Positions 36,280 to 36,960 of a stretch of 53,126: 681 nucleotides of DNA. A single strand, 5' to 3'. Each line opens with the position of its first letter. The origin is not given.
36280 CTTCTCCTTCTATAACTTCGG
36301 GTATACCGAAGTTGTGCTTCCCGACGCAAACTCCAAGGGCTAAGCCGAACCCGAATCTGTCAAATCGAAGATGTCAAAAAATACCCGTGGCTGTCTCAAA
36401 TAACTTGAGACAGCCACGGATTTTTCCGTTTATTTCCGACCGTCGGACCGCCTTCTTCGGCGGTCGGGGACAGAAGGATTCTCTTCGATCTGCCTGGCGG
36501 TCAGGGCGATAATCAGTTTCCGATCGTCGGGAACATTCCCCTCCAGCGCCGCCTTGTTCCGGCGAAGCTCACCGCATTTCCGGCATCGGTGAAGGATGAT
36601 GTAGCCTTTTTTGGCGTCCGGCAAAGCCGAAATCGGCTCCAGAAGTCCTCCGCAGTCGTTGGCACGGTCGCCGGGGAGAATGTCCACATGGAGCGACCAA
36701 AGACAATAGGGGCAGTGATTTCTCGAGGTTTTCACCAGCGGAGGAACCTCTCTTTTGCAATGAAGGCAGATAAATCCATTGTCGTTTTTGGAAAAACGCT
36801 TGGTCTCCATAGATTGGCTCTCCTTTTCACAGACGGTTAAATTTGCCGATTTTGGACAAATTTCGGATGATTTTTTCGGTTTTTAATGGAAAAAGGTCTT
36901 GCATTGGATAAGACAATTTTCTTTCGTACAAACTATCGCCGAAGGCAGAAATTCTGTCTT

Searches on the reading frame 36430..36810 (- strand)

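Call 39: search_protein_families(library=pfam, proteins=[window:36430-36810:-], max_evalue=0.0001)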
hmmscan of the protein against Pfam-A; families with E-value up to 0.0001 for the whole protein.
window:36430-36810:- (126 aa): 1 family
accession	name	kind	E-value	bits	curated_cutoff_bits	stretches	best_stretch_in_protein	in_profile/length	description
PF12647.12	RNHCP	-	1.9e-30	105.1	24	1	11-91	2-84/90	RNHCP domain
